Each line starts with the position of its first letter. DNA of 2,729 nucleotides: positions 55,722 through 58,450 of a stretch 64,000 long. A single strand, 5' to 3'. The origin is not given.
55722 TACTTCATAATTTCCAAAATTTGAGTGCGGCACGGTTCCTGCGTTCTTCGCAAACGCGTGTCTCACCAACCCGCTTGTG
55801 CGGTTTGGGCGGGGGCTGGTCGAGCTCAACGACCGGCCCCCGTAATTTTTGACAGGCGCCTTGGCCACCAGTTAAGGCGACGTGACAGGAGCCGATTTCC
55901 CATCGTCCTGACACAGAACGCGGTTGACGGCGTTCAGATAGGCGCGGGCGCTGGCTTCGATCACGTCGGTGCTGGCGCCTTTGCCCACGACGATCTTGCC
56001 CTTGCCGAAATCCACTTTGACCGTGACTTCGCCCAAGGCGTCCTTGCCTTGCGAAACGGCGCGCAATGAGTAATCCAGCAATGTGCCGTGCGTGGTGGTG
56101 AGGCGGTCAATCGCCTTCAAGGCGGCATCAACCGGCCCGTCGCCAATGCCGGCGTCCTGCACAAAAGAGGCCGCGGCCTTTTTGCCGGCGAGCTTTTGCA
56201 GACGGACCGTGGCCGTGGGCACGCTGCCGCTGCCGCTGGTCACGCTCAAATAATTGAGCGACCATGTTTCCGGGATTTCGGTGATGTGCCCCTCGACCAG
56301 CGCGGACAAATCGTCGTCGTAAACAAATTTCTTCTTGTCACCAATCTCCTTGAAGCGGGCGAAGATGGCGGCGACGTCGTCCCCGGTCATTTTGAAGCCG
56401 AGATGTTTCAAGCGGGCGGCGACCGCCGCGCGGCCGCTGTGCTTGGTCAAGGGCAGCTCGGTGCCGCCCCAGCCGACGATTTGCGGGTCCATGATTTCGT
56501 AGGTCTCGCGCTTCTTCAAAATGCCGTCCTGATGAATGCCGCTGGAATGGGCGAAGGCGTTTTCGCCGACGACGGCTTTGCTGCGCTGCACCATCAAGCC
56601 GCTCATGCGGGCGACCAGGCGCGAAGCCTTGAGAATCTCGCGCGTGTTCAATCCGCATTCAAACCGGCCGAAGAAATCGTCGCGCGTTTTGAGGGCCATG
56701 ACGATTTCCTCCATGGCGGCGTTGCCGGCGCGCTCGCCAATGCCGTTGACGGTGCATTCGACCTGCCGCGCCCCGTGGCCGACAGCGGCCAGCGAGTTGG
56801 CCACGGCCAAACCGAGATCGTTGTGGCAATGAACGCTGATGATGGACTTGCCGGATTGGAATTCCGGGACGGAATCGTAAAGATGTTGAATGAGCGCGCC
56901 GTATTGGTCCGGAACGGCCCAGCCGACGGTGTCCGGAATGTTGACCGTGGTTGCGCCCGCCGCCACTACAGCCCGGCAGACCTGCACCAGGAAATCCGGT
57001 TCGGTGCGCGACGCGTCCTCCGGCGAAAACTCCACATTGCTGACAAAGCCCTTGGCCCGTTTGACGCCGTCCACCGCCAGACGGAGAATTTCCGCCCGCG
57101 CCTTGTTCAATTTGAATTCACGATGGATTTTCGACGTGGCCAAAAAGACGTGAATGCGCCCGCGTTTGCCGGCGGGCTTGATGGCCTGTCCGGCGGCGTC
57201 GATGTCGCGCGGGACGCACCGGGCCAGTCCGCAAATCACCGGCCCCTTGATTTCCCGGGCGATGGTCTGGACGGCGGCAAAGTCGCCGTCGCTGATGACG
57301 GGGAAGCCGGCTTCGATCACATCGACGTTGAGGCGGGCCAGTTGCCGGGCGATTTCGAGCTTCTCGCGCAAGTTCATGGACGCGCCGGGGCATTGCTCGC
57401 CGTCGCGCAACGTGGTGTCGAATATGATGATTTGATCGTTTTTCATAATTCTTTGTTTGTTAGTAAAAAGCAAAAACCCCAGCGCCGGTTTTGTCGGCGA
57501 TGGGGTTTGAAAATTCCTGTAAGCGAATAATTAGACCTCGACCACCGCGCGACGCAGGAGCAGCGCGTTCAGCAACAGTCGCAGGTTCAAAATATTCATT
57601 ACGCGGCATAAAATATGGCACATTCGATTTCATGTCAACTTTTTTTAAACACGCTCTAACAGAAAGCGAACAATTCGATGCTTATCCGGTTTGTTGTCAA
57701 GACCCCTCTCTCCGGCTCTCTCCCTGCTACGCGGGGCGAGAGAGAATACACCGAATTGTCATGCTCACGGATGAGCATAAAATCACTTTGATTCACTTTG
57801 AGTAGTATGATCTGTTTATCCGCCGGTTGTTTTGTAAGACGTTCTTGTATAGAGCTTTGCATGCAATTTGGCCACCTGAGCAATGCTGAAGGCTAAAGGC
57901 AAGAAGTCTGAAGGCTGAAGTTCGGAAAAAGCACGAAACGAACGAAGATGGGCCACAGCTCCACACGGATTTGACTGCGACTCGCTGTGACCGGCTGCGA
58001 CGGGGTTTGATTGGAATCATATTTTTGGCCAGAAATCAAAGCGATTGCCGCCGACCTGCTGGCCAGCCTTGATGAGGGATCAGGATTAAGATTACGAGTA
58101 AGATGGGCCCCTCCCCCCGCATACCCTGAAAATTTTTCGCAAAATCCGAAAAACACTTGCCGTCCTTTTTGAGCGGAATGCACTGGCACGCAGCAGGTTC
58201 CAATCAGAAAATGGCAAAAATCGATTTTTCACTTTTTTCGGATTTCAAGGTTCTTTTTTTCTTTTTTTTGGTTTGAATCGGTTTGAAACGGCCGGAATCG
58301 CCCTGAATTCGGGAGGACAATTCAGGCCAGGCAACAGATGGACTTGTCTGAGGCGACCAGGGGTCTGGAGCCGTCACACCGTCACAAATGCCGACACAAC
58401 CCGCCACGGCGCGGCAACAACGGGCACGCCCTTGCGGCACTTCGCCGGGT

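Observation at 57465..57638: Leucine-rich leader peptide plus terminator upstream of leuA: a classical attenuator in a PVC-type genome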

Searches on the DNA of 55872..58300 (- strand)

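Call 4: search_rna_families(source=window, start=56900, end=58300, threshold=evalue, max_evalue=10, show_alignments=3)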
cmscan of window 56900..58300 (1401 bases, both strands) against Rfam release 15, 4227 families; matches with E-value up to 10: 4.
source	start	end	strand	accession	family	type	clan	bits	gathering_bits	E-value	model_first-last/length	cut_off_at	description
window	57423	57515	+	RF02822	Srn266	Gene; sRNA;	-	24.3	63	0.33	1-112/112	no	Streptococcus RNA 266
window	57454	57539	+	RF00540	snopsi18S-1854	Gene; snRNA; snoRNA; HACA-box;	-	20.7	40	1.7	1-156/156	no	Small nucleolar RNA psi18S-1854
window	58139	58274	-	RF01459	rliE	Gene; sRNA;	-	19.3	90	2.3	1-222/222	no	Listeria sRNA rliE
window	57462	57603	-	RF00557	L10_leader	Cis-reg; leader;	-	18.4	44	2.9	1-138/138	no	Ribosomal protein L10 leader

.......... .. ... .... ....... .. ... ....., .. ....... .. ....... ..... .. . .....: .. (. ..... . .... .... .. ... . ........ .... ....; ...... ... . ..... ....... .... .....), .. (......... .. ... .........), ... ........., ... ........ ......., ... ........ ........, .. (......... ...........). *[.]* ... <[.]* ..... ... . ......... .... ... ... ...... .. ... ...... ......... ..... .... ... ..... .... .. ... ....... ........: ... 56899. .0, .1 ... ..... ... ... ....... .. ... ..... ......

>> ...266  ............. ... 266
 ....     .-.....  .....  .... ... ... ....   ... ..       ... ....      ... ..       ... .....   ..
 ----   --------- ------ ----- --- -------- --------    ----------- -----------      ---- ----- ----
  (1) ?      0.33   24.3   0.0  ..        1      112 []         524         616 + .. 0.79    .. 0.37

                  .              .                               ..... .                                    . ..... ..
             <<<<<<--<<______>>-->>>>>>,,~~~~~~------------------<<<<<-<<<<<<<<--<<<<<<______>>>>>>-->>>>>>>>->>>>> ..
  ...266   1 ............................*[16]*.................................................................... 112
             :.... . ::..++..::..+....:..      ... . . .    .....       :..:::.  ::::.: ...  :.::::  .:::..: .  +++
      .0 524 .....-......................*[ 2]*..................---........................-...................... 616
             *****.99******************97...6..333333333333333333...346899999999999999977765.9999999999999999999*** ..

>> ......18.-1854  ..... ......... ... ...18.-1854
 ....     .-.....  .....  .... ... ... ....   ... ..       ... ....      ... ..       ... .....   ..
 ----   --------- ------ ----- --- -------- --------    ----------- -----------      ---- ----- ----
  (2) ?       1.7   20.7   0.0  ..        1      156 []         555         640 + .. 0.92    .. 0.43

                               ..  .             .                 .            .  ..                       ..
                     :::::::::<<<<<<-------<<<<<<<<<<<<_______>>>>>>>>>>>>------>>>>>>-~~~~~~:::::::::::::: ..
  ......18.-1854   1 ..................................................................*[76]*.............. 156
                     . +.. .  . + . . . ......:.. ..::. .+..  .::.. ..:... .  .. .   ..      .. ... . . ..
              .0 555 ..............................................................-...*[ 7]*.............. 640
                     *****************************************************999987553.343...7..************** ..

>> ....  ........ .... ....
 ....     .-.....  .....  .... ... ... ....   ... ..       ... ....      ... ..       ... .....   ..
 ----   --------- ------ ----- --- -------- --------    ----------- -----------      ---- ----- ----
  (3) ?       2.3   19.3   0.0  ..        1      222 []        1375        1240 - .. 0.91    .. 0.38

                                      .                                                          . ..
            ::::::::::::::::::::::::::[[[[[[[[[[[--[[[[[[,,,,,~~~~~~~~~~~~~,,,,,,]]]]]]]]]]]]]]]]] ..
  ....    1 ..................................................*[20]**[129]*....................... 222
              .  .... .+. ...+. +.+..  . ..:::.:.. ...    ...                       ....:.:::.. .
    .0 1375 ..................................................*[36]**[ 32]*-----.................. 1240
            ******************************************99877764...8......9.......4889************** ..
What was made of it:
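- On Rfam Leu_leader (RF00512) and other Rfam leaders or T-box families: No such hit at E <= 10 in window 56900-58300 (call 4).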

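Call 36: build_rna_model(alignment_id=A1, structure=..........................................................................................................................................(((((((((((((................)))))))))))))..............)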
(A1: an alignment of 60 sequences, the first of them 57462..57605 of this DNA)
Model R1 built from alignment A1 (60 sequences, 194 columns); structure: as given.
model positions 139; base pairs 13; branch points 0; effective number of sequences 11.59; information 0.59 bits per position. Calibrated on 0.2 Mb of random sequence (short: E-values are rough).
structure used (alignment columns):
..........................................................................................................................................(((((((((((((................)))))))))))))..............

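Call 37: search_with_rna_model(model_id=R1, sources=[window, L001, L002, L003, L004, L005, L006, L007, L008, L009, L010, L011, L012, L013, L014, L015, L016, L017, L018, L019, L020, L021, L022, L023, L024, L025, L026, L027, L028, L029, L030, L031, L032, L033, L034, L035, L036, L037, L038, L039, L040, L041, L042, L043, L044, L045, L046, L047, L048, L049, L050, L051, L052, L053, L054, L055, L056, L057, L058, L059, L060, L061, L062, L063, L064, L065, L066, L067, L068, L069, L070, L071, L072, L073, L074, L075, L076, L077, L078, L079, L080], max_evalue=1)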
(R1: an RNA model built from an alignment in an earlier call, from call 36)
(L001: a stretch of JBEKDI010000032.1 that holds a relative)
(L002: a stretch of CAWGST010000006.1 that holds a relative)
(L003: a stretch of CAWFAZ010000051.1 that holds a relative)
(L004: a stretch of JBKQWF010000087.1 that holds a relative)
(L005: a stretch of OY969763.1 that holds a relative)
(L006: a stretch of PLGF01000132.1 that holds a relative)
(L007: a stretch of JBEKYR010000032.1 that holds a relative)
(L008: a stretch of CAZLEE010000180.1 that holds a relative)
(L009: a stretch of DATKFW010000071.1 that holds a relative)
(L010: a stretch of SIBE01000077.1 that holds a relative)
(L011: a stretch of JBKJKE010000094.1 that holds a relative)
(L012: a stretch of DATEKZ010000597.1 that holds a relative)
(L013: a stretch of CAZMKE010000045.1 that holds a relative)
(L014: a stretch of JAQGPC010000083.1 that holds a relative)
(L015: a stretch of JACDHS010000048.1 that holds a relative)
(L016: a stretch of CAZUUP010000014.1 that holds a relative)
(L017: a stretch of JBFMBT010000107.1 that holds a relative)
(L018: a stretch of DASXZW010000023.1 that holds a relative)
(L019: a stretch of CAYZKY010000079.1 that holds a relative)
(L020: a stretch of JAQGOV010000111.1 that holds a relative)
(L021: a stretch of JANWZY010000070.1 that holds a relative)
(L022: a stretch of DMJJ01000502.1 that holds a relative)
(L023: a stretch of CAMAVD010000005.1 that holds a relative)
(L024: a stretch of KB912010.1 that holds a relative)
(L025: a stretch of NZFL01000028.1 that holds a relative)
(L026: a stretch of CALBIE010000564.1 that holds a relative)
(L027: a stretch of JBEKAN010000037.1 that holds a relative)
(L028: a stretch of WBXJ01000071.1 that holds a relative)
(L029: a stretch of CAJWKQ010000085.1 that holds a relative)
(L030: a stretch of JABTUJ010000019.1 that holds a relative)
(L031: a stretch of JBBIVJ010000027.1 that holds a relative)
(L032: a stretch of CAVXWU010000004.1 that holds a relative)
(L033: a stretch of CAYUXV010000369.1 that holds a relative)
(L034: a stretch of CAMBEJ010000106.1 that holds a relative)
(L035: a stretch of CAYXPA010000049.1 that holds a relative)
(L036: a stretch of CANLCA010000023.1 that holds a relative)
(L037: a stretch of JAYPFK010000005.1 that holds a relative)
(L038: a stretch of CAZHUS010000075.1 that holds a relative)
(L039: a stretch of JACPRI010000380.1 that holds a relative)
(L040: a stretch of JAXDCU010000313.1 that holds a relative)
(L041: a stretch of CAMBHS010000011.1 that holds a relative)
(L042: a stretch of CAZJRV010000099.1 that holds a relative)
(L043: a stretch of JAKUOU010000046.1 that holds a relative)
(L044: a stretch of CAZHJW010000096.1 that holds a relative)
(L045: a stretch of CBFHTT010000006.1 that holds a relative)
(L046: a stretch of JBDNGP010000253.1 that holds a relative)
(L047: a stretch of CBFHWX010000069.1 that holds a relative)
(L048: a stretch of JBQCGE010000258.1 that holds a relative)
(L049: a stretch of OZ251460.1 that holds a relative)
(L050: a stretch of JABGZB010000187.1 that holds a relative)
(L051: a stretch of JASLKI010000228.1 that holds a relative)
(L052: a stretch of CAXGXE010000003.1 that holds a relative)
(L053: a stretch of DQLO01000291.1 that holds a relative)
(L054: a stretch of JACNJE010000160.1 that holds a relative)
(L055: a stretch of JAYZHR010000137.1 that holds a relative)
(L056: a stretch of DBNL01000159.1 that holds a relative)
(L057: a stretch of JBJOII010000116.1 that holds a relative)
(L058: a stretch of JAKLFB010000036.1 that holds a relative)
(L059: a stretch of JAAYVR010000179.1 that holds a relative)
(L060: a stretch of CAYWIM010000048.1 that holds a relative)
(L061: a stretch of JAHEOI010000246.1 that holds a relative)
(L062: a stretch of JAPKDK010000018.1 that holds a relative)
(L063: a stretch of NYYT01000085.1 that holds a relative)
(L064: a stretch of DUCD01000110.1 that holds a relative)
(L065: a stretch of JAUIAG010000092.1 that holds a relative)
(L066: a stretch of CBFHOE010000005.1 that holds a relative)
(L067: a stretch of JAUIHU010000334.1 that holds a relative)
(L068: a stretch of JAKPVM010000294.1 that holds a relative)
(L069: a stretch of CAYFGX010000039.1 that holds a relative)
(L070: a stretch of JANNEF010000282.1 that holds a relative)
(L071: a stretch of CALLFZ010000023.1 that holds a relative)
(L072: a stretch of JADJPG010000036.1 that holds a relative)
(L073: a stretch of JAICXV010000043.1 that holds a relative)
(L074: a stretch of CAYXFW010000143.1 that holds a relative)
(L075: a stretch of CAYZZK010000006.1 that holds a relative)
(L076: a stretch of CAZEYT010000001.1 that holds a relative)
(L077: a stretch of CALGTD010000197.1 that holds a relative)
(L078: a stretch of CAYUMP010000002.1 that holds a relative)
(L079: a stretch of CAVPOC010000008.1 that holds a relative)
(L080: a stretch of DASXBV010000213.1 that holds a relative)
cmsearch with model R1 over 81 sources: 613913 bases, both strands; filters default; matches with E-value up to 1: 137.
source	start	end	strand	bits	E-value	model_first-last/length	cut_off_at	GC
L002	2849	2987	+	126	4.3e-35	1-139/139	no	0.47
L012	187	325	+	125.3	7e-35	1-139/139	no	0.53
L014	2804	2939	+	124.2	1.5e-34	1-139/139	no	0.49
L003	2847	2986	+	123.8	1.9e-34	1-139/139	no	0.49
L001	2848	2988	+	123.7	2.1e-34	1-139/139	no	0.51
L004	2853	2988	+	123.5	2.4e-34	1-139/139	no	0.56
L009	2855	2990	+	123.4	2.5e-34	1-139/139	no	0.53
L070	2830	2967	+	122.8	3.9e-34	1-139/139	no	0.53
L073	2833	2970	+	118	1e-32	1-139/139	no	0.51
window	57462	57602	-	117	2.1e-32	1-139/139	no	0.5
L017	921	1058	+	115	7.6e-32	1-139/139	no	0.57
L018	2855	2990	+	114.6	1e-31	1-139/139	no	0.5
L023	2806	2942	+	114.3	1.2e-31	1-139/139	no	0.49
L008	2849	2987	+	112.3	4.8e-31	1-139/139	no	0.49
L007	2852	2988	+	111.7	7.6e-31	1-139/139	no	0.55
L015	2775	2915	+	111.3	9.6e-31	1-139/139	no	0.52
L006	2855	2990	+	109.7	2.9e-30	1-139/139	no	0.56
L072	2827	2959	+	109.1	4.5e-30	1-139/139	no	0.53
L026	118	253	+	108.5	6.5e-30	1-139/139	no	0.51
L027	2829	2962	+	107.1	1.6e-29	1-139/139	no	0.56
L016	2807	2944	+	106.8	2.1e-29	1-139/139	no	0.59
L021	2646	2789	+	106.7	2.2e-29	1-139/139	no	0.56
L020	2829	2966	+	106.7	2.3e-29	1-139/139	no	0.54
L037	2787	2924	+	105.4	5.5e-29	1-139/139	no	0.59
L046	106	241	+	103.6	1.8e-28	1-139/139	no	0.51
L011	2796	2928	+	101.9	6e-28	1-139/139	no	0.5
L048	1860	1996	+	100.6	1.5e-27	1-139/139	no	0.5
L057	2801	2938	+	99.5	3.1e-27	1-139/139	no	0.54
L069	2818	2957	+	99.4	3.3e-27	1-139/139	no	0.51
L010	2826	2963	+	99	4.4e-27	1-139/139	no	0.47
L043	2840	2980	+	97.5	1.2e-26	1-139/139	no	0.55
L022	2810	2953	+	97.2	1.5e-26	1-139/139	no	0.55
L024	1401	1542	+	97.1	1.5e-26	1-139/139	no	0.5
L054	2835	2980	+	94.9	7.1e-26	1-139/139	no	0.58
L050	2847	2983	+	94.6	8.4e-26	1-139/139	no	0.52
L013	2782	2921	+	94.5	9.2e-26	1-139/139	no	0.51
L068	2795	2928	+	93.9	1.4e-25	1-139/139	no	0.37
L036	325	458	+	93.6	1.7e-25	1-139/139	no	0.49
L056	2844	2980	+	93.2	2.2e-25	1-139/139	no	0.54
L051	2840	2980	+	93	2.5e-25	1-139/139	no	0.56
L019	2814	2954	+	92.2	4.3e-25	1-139/139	no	0.59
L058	2850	2985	+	90.8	1.1e-24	1-139/139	no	0.62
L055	2841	2982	+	90.1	1.9e-24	1-139/139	no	0.53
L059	2733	2874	+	90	2e-24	1-139/139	no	0.59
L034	2759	2893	+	89.8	2.3e-24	1-139/139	no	0.49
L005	2821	2964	+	89.4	2.9e-24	1-139/139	no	0.49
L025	2813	2954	+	89.4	3e-24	1-139/139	no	0.5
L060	2848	2983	+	88.1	7.4e-24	1-139/139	no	0.62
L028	498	639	+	87.7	9.3e-24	1-139/139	no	0.51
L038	121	257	+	86.1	2.9e-23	1-139/139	no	0.64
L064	2810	2952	+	85.2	5.1e-23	1-139/139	no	0.47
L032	2803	2937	+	82.4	3.6e-22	1-139/139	no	0.57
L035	2781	2914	+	81.6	6.1e-22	1-139/139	no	0.71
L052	2848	2976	+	81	9.2e-22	1-139/139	no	0.57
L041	2794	2936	+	80.6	1.2e-21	1-139/139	no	0.5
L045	2742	2878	+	78.1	6.5e-21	1-139/139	no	0.5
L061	2806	2951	+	78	7e-21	1-139/139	no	0.49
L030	2778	2915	+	77.6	8.9e-21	1-139/139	no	0.69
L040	2789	2926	+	73.3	1.7e-19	1-139/139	no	0.64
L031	2785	2917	+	70.5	1.2e-18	1-139/139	no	0.7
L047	2840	2975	+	69.5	2.3e-18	1-139/139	no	0.51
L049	2833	2974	+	65.4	3.9e-17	1-139/139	no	0.56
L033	2829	2971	+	64.4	7.6e-17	1-139/139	no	0.52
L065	2778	2915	+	49.8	1.6e-12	1-139/139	no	0.51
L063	2017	2150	+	46.9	1.1e-11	1-139/139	no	0.47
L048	1951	1984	-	32.8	1.7e-07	96-128/139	no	0.53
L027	2919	2950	-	29.8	1.3e-06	96-127/139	no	0.62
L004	2944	2976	-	29.5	1.6e-06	96-128/139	no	0.7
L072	2916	2947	-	27.6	6e-06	96-127/139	no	0.59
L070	2924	2955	-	27.4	6.9e-06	96-127/139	no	0.66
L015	2871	2903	-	27.3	7.3e-06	96-128/139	no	0.61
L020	2923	2954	-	27.2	7.5e-06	96-127/139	no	0.62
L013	2879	2909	-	27.1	8.4e-06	96-128/139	no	0.55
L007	2945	2976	-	26.6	1.1e-05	96-127/139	no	0.69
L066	2798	2931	+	26.6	1.1e-05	1-139/139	no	0.4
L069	2912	2945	-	26.5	1.2e-05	96-127/139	no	0.59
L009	2948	2978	-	26.4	1.3e-05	96-127/139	no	0.65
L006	2948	2978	-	26.1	1.6e-05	96-127/139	no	0.65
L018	2948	2978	-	26.1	1.6e-05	96-127/139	no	0.61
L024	1499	1529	-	25.9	1.9e-05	97-126/139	no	0.65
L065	2861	2977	-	25.9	1.9e-05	1-139/139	no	0.56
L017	1014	1046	-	25.8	2e-05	96-127/139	no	0.67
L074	2800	2943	+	25.4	2.6e-05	1-139/139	no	0.68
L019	2912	2941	-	25.4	2.6e-05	97-126/139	no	0.73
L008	2944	2975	-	25.1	3.2e-05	96-127/139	no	0.62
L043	2939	2968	-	25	3.4e-05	96-127/139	no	0.63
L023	2898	2930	-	24.9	3.6e-05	96-128/139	no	0.58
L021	2745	2776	-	24.8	4e-05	97-126/139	no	0.62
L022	2895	3032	-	24.6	4.6e-05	1-139/139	no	0.51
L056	2940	2968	-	24.3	5.6e-05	96-127/139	no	0.62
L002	2943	2975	-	24.1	6.2e-05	96-127/139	no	0.58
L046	199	228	-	23.8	7.8e-05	97-126/139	no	0.67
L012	283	312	-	23.5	9.9e-05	97-126/139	no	0.6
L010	2921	2950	-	22.8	0.00015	97-126/139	no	0.67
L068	2887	2914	-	22.6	0.00017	98-125/139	no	0.54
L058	2944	2971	-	22.4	0.00021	98-125/139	no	0.79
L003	2941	2974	-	22.2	0.00023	96-127/139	no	0.53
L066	2884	2920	-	22.2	0.00023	96-131/139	no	0.43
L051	2940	2967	-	22.1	0.00024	97-126/139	no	0.68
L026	211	240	-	22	0.00026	97-126/139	no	0.67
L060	2942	2969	-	21.8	0.00031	98-125/139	no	0.75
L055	2939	2970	-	21.8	0.00031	96-127/139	no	0.59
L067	2829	2867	+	21.5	0.00038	96-132/139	no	0.51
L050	2944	2970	-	21.4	0.00039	97-126/139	no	0.67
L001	2942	2976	-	21.4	0.00039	96-127/139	no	0.6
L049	2927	2962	-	21.1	0.00051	96-129/139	no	0.61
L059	2831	2862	-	21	0.00052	96-127/139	no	0.69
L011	2885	2915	-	20.8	0.0006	97-126/139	no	0.68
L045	2837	2864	-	20.5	0.00074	98-125/139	no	0.75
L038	216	244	-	20.5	0.00077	97-126/139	no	0.86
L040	2885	2912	-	20.3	0.00083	98-125/139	no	0.79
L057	2897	2924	-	20.2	0.00089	98-125/139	no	0.71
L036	417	445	-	20.2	0.00091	97-126/139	no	0.72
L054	2931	2968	-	19.7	0.0013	96-127/139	no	0.63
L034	2852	2880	-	19.3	0.0016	97-126/139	no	0.66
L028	596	627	-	19.2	0.0018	96-127/139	no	0.62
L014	2898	2927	-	19.1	0.0019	96-127/139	no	0.63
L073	2927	2958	-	19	0.0021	96-127/139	no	0.62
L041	2892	2924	-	18.8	0.0024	96-128/139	no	0.55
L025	2911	2941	-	18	0.0042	97-126/139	no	0.61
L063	2105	2136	-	16.9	0.0085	98-125/139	no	0.66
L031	2877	2905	-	16.7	0.01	97-126/139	no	0.86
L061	2908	2938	-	16.3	0.013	97-126/139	no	0.58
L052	2934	2964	-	16.2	0.014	96-127/139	no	0.68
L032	2889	2925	-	15.5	0.022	96-131/139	no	0.57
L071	2916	2948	+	15.2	0.027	96-133/139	no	0.64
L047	2932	2963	-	14.6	0.043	96-128/139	no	0.69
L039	2148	2210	-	13.2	0.1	1-139/139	no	0.54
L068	2495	2547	+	12.9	0.13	1-139/139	no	0.42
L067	2829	2862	-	12.2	0.22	96-127/139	no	0.56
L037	2882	2911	-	11.8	0.27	97-126/139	no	0.7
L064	2909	2939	-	11.4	0.38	97-126/139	no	0.61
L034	2250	2322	+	11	0.49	1-139/139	no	0.53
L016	2903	2931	-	10.4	0.71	97-126/139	no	0.79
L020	632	690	-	10.3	0.79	1-139/139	no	0.53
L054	690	762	+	10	0.93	1-139/139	no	0.68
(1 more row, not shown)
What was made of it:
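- The ORF is conserved in about 65 genomes (call 37).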

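Call 38: search_rna_families(sources=[L002, L004, L010, L012, L014, L017, L023, L024, L030, L036, L043, L049, L058, L064, L070, L076, L077, L078, L079, L080], threshold=gathering)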
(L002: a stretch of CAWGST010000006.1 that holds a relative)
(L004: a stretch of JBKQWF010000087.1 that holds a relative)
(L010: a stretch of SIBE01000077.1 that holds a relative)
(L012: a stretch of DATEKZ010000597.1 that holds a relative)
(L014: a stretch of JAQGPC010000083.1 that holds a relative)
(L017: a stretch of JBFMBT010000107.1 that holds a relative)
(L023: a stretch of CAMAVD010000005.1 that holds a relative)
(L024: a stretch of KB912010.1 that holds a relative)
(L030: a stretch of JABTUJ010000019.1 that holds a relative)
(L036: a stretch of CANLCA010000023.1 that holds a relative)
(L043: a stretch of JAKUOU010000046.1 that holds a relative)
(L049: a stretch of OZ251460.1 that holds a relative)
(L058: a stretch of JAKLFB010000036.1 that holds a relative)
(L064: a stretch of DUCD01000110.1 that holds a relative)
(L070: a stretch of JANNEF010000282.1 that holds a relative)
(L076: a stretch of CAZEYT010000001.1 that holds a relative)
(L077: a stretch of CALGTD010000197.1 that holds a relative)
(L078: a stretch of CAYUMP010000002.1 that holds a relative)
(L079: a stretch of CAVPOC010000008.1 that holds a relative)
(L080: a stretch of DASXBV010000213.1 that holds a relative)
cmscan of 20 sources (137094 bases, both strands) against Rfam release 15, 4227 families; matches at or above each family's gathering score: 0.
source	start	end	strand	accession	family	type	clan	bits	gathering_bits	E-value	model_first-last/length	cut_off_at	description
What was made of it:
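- On Rfam Leu_leader (RF00512) and other Rfam leaders or T-box families: No hit at gathering score in 20 related loci (call 38).
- Closest known: Firmicute BCAA leaders. Different: No T-box features and no Rfam T-box hit (calls 4, 38).
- There is no Rfam riboswitch or T-box match (calls 4, 38).
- Tried and rejected: The weak hits (Srn266, snoRNA, L10_leader; E 0.3-2.9) only match the terminator hairpin (calls 4, 38).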
